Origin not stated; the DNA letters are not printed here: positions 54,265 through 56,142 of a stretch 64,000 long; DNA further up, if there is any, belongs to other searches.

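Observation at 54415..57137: Two adjacent class-B-sortase-like genes with unusual anchors, and no recognisable substrate gene nearby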

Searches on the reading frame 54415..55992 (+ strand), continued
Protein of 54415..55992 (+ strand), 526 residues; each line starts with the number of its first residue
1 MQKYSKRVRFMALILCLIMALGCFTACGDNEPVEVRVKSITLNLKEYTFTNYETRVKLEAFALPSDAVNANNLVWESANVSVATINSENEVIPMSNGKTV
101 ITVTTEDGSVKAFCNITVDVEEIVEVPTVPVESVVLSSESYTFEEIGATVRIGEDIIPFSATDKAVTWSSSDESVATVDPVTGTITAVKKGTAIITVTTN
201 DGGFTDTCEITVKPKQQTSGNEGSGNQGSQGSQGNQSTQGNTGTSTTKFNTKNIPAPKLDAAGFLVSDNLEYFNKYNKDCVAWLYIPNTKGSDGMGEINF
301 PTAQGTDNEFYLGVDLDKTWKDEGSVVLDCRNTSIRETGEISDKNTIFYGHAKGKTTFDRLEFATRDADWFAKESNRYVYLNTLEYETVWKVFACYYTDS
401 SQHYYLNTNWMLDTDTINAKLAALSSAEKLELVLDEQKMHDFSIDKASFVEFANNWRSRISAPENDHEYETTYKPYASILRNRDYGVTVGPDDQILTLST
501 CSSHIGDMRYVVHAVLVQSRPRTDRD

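Call 13: find_encoding_contigs(protein=P0010, flank=10000, max_places=2)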
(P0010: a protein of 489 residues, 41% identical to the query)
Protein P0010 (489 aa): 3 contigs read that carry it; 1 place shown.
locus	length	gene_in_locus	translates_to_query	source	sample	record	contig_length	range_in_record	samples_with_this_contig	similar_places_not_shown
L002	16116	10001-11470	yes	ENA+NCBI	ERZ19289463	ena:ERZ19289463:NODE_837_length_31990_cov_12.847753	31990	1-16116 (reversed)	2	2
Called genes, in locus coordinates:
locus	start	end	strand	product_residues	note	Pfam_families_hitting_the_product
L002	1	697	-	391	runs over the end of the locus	PF22025:ThiI_fer, PF02926:THUMP, PF02568:ThiI, PF06508:QueC (faint)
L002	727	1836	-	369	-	PF00155:Aminotran_1_2 (faint), PF00266:Aminotran_5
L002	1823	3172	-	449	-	PF02646:RmuC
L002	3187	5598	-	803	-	PF00580:UvrD-helicase, PF13245:AAA_19, PF01443:Viral_helicase1 (faint), PF00580:UvrD-helicase, PF13361:UvrD_C, PF13538:UvrD_C_2 (weak), PF21196:PcrA_UvrD_tudor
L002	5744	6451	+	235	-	PF01471:PG_binding_1, PF09374:PG_binding_3 (faint), PF07486:Hydrolase_2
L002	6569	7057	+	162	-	-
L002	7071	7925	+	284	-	PF13353:Fer4_12 (weak), PF04055:Radical_SAM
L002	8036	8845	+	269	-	PF00456:Transketolase_N, PF13292:DXP_synthase_N, PF00676:E1_dh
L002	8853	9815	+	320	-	PF02779:Transket_pyr, PF02780:Transketolase_C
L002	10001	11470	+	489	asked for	PF02368:Big_2 (weak), PF26182:Ig_NUP210_5th (faint), PF21461:HL_N-beta (faint), PF22359:Big-like (faint), PF02368:Big_2, PF26918:Ig_Eae (weak), PF04203:Sortase (weak)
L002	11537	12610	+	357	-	PF04203:Sortase (weak)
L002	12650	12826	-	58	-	-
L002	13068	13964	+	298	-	PF00892:EamA (weak)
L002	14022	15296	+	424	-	PF01408:GFO_IDH_MocA, PF22725:GFO_IDH_MocA_C3 (weak), PF21252:Glyco_hydro_109_C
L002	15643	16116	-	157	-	?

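Call 14: find_encoding_contigs(protein=P0030, flank=10000, max_places=2)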
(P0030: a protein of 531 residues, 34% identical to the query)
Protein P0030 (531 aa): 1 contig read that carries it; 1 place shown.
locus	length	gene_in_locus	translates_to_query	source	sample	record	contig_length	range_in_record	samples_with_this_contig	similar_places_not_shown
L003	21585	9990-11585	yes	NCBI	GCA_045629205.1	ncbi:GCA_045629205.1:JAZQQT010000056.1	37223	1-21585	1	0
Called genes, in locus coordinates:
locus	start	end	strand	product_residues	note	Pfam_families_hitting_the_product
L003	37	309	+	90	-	-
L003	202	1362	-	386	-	PF01381:HTH_3, PF12844:HTH_19 (weak), PF13560:HTH_31 (weak), PF00515:TPR_1 (faint), PF07719:TPR_2 (faint)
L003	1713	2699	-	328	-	PF13472:Lipase_GDSL_2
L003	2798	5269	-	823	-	PF02861:Clp_N, PF00004:AAA, PF17871:AAA_lid_9, PF02151:UVR (weak), PF00004:AAA (weak), PF07724:AAA_2, PF07728:AAA_5, PF10431:ClpB_D2-small, +7 more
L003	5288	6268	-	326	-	PF00217:ATP-gua_Ptrans, PF27454:McsB_C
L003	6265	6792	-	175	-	PF02151:UVR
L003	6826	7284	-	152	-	PF05848:CtsR, PF17727:CtsR_C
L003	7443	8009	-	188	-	PF01569:PAP2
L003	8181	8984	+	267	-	PF00456:Transketolase_N, PF13292:DXP_synthase_N, PF00676:E1_dh, PF09364:XFP_N (weak), PF02775:TPP_enzyme_C (faint)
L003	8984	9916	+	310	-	PF02779:Transket_pyr, PF02780:Transketolase_C, PF22613:Transketolase_C_1 (faint)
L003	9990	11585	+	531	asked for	PF02368:Big_2, PF25354:Ig_NUP210_16th (faint), PF26918:Ig_Eae (faint), PF26182:Ig_NUP210_5th (faint), PF02368:Big_2, PF04203:Sortase (weak)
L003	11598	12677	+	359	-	PF04203:Sortase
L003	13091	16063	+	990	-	PF01547:SBP_bac_1, PF13416:SBP_bac_8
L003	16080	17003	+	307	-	PF00528:BPD_transp_1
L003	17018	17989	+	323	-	PF00528:BPD_transp_1 (weak)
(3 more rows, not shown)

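Call 15: find_encoding_contigs(protein=P0008, flank=10000, max_places=2)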
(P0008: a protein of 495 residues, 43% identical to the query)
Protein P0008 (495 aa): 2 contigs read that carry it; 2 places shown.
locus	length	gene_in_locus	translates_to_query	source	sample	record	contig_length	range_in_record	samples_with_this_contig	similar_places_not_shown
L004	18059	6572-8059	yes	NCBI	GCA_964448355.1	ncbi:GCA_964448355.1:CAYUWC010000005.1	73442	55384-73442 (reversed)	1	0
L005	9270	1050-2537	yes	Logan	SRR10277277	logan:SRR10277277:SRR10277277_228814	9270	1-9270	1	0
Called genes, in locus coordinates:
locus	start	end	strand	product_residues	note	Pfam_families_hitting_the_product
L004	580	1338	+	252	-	PF12844:HTH_19, PF13560:HTH_31 (faint), PF01381:HTH_3, PF14559:TPR_19 (faint)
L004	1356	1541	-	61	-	-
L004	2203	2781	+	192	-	-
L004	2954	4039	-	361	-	PF01381:HTH_3, PF12844:HTH_19 (weak), PF13443:HTH_26 (weak), PF13560:HTH_31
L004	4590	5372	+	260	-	PF00456:Transketolase_N, PF13292:DXP_synthase_N, PF00676:E1_dh (weak), PF02775:TPP_enzyme_C (faint)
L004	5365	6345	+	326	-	PF02779:Transket_pyr, PF02780:Transketolase_C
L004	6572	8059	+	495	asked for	PF02368:Big_2, PF04203:Sortase (weak)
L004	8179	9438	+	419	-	PF04203:Sortase (weak)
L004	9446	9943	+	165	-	PF00583:Acetyltransf_1 (weak), PF13508:Acetyltransf_7 (weak)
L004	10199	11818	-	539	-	-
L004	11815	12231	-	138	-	-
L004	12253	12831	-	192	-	-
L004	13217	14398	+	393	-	PF00155:Aminotran_1_2, PF01212:Beta_elim_lyase (weak), PF12897:Asp_aminotransf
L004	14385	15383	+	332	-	PF00579:tRNA-synt_1b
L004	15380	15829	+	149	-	-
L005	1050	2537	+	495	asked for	PF02368:Big_2, PF04203:Sortase (weak)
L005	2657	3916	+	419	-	PF04203:Sortase (weak)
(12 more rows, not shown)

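Call 20: find_related_loci(query=A1, collection=genome_contigs, flank=10000)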
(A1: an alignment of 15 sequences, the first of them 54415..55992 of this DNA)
Query A1 (526 aa) in genome_contigs; peptide patterns used: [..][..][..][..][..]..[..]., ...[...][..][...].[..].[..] (x = any residue, [..] = any of these).
60 stretches matched a pattern; 23 encode a relative of the query (tblastn E <= 1e-3); 23 distinct loci.
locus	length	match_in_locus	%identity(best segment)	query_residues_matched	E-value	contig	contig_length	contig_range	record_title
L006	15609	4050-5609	66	1-526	0e+0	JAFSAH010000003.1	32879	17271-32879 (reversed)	MAG: Clostridia bacterium isolate RGIG2960 Goat_Rectum-1__c44846, whole genome shotgun sequence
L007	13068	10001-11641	66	1-526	0e+0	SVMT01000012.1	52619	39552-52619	MAG: Oscillospiraceae bacterium isolate SIG520 NODE_2936_length_52619_cov_2.075250, whole genome shotgun sequence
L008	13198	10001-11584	67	1-526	0e+0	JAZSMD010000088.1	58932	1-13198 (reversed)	MAG: Eubacteriales bacterium isolate T1900044555_TS20190021.MAGScoT_cleanbin_000068 SGB_294_k141_471531, whole genome sh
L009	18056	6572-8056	43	1-523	2e-122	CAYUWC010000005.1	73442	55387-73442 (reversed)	MAG TPA_asm: uncultured Oscillospiraceae bacterium isolate SRP225648_co1_365 genome assembly, contig: NODE_510_length_73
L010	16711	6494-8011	43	1-522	1e-124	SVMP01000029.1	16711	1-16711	MAG: Oscillospiraceae bacterium isolate SIG516 NODE_17430_length_16711_cov_1.209117, whole genome shotgun sequence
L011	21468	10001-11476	44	1-522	3e-122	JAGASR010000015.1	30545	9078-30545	MAG: Clostridia bacterium isolate RGIG8738 Water_deer_Colon-4__c103154, whole genome shotgun sequence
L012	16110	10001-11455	41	5-525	6e-116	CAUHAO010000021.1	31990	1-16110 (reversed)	MAG TPA_asm: uncultured Eubacteriales bacterium isolate SRR16280022_bin.20_MetaWRAP_v1.3_MAG genome assembly, contig: ER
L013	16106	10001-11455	41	5-525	6e-116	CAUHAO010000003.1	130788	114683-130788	MAG TPA_asm: uncultured Eubacteriales bacterium isolate SRR16280022_bin.20_MetaWRAP_v1.3_MAG genome assembly, contig: ER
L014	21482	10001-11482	42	6-524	2e-115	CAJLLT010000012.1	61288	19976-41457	MAG TPA_asm: uncultured Clostridiales bacterium isolate ERR321613-bin.34 genome assembly, contig: NODE_341_length_61288_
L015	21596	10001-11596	41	1-525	1e-114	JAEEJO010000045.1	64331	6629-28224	MAG: Clostridiales bacterium isolate Tb.RUG.171 k141_7082126_flag=0_multi=40.0799_len=64331, whole genome shotgun sequen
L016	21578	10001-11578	42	10-522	6e-114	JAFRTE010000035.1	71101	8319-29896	MAG: Clostridia bacterium isolate RGIG2778 Goat_Omasum-6__c576759, whole genome shotgun sequence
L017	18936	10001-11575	40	10-522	5e-107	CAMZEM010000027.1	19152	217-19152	MAG TPA_asm: uncultured Clostridia bacterium isolate SRR10912533_bin.8_metaWRAP_v1.3_MAG genome assembly, contig: ERZ142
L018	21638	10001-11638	65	1-526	0e+0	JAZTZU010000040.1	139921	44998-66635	MAG: Eubacteriales bacterium isolate T1900045323_YK20190012.MAGScoT_cleanbin_000021 SGB_6394_k141_572610, whole genome s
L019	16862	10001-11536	37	1-521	3e-86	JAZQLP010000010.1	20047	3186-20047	MAG: Eubacteriales bacterium isolate T1900044609_TS20190075.MAGScoT_cleanbin_000020 SGB_786_k141_1900933, whole genome s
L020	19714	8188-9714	37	1-521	3e-86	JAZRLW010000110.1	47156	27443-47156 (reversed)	MAG: Eubacteriales bacterium isolate T1900045429_YK20190120.MAGScoT_cleanbin_000023 SGB_7087_k141_1320857, whole genome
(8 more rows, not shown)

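Call 37: predict_structure(alignment_id=A1)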
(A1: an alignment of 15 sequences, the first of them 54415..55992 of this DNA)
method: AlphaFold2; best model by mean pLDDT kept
length: 526 residues; sequences in the alignment: 15
mean_pLDDT: 80.7   pTM: 0.73
mean pLDDT of the five models: 80.7, 79.9, 78.4, 76.8, 74.8
residues with pLDDT >= 90: 193; 70-90: 228; 50-70: 62; < 50: 43
segments of 3 or more residues with pLDDT < 50: 1-4, 25-31, 218-246
pLDDT, mean of each block of 10 residues (from residue 1): 53 70 47 76 96 92 87 90 91 94 91 96 72 86 89 76 85 94 90 95 92 68 35 33 49 85 91 92 88 65 86 83 79 85 87 67 77 86 95 88 68 90 91 86 89 86 71 77 86 91 68 94 73
secondary structure, 60 per line:
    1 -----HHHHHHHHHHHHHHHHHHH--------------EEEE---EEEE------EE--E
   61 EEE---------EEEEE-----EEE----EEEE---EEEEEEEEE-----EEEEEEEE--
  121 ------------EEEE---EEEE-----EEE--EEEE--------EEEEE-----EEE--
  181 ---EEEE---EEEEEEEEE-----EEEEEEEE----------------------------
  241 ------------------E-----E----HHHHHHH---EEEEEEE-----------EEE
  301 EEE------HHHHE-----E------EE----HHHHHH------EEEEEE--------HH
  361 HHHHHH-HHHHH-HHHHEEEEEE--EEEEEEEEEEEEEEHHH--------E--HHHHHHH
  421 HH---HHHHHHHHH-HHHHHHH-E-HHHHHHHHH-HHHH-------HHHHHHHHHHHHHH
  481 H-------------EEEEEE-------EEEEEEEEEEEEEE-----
elements in order: H6-24 E39-42 E46-49 E60-63 E73-77 E83-85 E90-93 E97-105 E111-118 E133-136 E140-143 E149-151 E154-157 E166-170 E176-178 E184-187 E191-199 E205-212 H270-276 E280-286 E298-303 H310-313 H333-338 E345-350 H359-366 H368-372 H374-377 E378-383 E386-399 H414-422 H426-434 H436-442 H446-454 H456-459 H467-481 E495-500 E508-521
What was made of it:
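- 54415..54495 (+): A: signal peptide with lipobox (aa 1-27, ...CFTA|C27). The n-region is KRVR and the model shows a hydrophobic helix at 6-24 (call 37).
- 54520..55050 (+): A: two Big_2 Ig-like domains (about aa 36-118 and 131-212). The model shows two all-beta domains with pLDDT about 90 (call 37).
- On Class B sortase (SrtB): A has an expanded helical bundle at 414-481 (call 37).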

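Call 40: fold_search(model_id=the predicted structure, library=pdb)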
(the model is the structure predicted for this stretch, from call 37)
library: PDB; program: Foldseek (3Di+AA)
matches with E <= 10: 1599; with E <= 0.001: 514
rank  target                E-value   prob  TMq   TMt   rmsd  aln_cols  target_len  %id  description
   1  1ng5_A                2.2e-14  1.00  0.28  0.67   8.3       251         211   23  2.0 A crystal structure of Staphylococcus aureus Sortase B (released 2003-09-23)
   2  1qwz                  3.1e-14  1.00  0.28  0.61   8.5       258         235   22  Crystal structure of Sortase B from S. aureus complexed with MTSET (released 2004-04-06)
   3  4lfd_A                3.4e-14  1.00  0.28  0.65   8.3       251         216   23  Staphylococcus aureus sortase B-substrate complex (released 2014-02-12)
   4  5b23_A                9.0e-14  1.00  0.28  0.76   9.9       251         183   20  X-ray Structure of Clostridium Perfringens Sortase B (released 2016-12-28)
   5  4ux7_A                9.0e-14  1.00  0.27  0.67   8.5       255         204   24  Structure of a Clostridium difficile sortase (released 2015-04-01)
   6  1rz2                  1.6e-13  1.00  0.27  0.63  10.2       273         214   22  1.6A crystal structure of the protein BA4783/Q81L49 (similar to sortase B) from Bacillus anthracis. (released 2004-07-06)
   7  5yfk                  2.4e-13  1.00  0.30  0.70   7.1       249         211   18  X-ray structure of a mutant form C232S of Clostridium perfringens sortase B (released 2017-10-18)
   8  1ng5_B                5.9e-13  1.00  0.27  0.66   7.6       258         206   23  2.0 A crystal structure of Staphylococcus aureus Sortase B (released 2003-09-23)
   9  1qx6                  5.9e-13  1.00  0.27  0.63   8.9       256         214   22  Crystal structure of Sortase B complexed with E-64 (released 2004-04-06)
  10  2oqw                  9.3e-13  1.00  0.29  0.69   6.9       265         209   23  The crystal structure of sortase B from B.anthracis in complex with AAEK1 (released 2007-06-19)
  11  2oqz                  1.1e-12  1.00  0.27  0.64   9.9       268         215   21  The crystal structure of sortase B from B.anthracis in complex with AAEK2 (released 2007-06-19)
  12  6kyd                  2.5e-12  1.00  0.25  0.69   6.7       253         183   22  Structure of the R217A mutant of Clostridium difficile sortase B (released 2020-02-19)
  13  6kyc                  5.2e-12  1.00  0.28  0.76   4.4       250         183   23  Structure of the S207A mutant of Clostridium difficile sortase B (released 2020-02-19)
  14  3psq_A                6.9e-12  1.00  0.28  0.75   6.5       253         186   17  Crystal structure of Spy0129, a Streptococcus pyogenes class B sortase involved in pilus biogenesis (released 2011-01-19)
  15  5gyj                  1.0e-11  1.00  0.24  0.65  10.8       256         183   23  Structure of catalytically active sortase from Clostridium difficile (released 2017-01-04)
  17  3psq_B                3.2e-11  1.00  0.29  0.80   7.2       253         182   19  Crystal structure of Spy0129, a Streptococcus pyogenes class B sortase involved in pilus biogenesis (released 2011-01-19)
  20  4y4q_A                4.9e-10  1.00  0.27  0.73   7.0       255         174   16  Crystal structure of sortase B from Type II pilus of Streptococcus pneumoniae (released 2015-07-29)
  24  4y4q_B                1.7e-09  1.00  0.27  0.75   6.8       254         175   17  Crystal structure of sortase B from Type II pilus of Streptococcus pneumoniae (released 2015-07-29)
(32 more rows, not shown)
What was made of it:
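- On Class B sortase (SrtB): The top 17 Foldseek PDB hits for the A model are all class B sortases (call 40).
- Closest known: Pilus-associated class B sortases. Same: Class B fold (TM on target 0.73-0.80, call 40), and an example of class B enzymes used outside heme uptake.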
